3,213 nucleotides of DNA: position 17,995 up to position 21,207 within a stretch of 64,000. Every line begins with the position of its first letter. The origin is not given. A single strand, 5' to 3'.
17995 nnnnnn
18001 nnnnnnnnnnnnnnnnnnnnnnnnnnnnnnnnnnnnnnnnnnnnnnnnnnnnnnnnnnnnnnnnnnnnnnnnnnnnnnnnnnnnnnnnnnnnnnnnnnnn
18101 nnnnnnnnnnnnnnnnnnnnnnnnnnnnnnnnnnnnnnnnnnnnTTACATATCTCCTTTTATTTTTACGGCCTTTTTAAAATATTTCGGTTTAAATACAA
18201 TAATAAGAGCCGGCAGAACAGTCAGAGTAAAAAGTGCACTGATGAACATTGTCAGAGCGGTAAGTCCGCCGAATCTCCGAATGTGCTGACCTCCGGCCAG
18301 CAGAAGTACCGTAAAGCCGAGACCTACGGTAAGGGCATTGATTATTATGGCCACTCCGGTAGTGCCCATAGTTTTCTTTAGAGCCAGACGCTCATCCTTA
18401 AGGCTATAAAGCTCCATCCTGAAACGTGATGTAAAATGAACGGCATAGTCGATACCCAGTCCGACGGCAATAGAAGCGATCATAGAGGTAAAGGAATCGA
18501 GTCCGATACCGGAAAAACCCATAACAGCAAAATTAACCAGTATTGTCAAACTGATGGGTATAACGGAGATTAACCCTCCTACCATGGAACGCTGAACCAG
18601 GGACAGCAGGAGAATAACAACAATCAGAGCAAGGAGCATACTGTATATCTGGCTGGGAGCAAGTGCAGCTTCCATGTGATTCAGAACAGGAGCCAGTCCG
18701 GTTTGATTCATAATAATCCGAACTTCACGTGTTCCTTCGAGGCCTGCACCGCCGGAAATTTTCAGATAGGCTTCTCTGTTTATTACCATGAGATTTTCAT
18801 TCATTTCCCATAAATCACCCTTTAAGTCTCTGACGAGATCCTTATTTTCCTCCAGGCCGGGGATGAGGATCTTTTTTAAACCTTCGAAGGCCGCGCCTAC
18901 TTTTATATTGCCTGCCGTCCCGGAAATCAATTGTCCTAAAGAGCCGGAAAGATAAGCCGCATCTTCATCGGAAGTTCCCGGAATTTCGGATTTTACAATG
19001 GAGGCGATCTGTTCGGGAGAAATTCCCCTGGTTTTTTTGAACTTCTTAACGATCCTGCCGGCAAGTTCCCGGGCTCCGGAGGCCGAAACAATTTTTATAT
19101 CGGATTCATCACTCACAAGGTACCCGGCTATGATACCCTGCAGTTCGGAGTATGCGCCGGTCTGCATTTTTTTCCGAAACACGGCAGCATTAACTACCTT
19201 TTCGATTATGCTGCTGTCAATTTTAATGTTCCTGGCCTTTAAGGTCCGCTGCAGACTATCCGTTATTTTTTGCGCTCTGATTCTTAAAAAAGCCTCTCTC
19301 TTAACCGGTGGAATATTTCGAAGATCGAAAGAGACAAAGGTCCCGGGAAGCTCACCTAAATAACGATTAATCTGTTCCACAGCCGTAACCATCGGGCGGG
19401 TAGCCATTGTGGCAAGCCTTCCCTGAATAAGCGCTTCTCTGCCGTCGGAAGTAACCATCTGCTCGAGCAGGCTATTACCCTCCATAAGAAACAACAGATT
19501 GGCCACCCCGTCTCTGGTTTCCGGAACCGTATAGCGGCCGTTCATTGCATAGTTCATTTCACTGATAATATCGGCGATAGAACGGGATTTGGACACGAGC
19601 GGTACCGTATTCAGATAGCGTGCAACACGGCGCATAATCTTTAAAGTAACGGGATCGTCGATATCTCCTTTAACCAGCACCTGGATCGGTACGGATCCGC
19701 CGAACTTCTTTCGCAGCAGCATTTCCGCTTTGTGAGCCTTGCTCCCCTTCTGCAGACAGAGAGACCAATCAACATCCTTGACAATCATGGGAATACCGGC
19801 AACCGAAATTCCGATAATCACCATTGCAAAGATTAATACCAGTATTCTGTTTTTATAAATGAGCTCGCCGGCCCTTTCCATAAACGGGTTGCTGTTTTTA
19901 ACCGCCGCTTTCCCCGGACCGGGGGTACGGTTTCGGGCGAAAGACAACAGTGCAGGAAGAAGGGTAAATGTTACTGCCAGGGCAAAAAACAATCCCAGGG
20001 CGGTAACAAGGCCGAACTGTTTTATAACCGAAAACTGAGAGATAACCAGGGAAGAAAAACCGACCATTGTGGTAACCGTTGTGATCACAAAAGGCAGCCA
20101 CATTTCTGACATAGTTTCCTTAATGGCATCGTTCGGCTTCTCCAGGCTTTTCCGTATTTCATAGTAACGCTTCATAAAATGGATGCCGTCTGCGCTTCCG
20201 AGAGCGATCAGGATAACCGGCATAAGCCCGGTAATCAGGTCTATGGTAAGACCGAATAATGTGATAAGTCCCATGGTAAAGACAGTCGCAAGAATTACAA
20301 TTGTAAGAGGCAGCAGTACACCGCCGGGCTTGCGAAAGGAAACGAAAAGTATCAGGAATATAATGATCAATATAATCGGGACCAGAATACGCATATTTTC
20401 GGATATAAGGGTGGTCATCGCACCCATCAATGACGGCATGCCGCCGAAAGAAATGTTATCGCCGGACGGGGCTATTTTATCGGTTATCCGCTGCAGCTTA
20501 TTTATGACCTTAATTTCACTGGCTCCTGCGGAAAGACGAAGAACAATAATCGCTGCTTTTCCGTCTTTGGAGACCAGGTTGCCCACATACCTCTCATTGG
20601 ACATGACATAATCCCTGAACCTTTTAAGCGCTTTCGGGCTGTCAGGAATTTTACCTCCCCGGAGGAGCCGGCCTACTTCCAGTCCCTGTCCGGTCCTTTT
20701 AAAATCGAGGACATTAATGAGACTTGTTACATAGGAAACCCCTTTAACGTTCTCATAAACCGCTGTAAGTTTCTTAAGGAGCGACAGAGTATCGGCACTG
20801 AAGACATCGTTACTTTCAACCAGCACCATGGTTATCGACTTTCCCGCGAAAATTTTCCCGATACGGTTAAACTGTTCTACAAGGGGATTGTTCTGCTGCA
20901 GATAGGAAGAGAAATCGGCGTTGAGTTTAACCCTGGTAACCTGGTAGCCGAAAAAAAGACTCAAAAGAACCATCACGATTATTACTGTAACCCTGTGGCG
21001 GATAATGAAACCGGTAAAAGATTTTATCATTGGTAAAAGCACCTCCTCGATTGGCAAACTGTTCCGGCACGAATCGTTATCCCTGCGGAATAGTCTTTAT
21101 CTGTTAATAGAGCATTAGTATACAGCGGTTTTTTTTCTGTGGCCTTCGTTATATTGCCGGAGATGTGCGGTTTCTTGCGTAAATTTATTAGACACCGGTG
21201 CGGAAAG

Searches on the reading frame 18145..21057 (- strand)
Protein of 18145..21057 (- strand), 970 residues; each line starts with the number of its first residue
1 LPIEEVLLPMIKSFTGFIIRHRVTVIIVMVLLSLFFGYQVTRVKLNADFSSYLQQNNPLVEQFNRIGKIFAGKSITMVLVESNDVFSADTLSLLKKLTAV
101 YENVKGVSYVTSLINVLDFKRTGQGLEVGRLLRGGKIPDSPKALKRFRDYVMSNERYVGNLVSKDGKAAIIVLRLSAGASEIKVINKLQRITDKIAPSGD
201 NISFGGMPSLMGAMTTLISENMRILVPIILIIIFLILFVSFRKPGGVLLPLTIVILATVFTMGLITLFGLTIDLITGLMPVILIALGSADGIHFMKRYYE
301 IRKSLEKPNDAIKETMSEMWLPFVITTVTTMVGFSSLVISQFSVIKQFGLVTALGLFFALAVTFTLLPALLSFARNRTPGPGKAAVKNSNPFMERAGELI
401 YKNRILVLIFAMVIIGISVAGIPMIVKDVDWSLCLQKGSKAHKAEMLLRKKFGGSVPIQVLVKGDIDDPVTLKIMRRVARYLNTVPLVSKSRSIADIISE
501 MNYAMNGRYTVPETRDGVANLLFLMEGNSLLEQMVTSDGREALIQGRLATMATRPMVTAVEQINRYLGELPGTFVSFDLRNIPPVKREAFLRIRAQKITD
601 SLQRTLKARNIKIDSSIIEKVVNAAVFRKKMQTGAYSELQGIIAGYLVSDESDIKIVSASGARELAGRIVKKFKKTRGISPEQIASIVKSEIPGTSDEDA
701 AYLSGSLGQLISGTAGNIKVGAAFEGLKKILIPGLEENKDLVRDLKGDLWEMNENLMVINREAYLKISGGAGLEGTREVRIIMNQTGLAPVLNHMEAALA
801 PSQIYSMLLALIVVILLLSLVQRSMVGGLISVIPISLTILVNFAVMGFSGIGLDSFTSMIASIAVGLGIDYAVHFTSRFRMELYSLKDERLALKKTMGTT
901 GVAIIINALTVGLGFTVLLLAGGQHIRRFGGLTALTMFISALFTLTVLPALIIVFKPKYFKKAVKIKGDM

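Call 88: search_protein_families(library=pfam, proteins=[window:18145-21057:-], max_evalue=0.001)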
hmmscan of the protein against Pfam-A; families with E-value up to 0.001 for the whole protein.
window:18145-21057:- (970 aa): 4 families
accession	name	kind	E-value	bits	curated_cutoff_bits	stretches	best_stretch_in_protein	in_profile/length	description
PF03176.21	MMPL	-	4.2e-53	180.9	20.5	2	52-377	2-305/333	MMPL family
PF12349.14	Sterol-sensing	-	4.1e-14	53.2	22.3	1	251-378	13-140/153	Sterol-sensing domain of SREBP cleavage-activation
PF02460.24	Patched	-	1.2e-11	45.1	23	1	241-372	25-155/156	Patched SSD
PF00873.25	ACR_tran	-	9.8e-10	37.2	28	2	807-952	337-486/1021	AcrB/AcrD/AcrF family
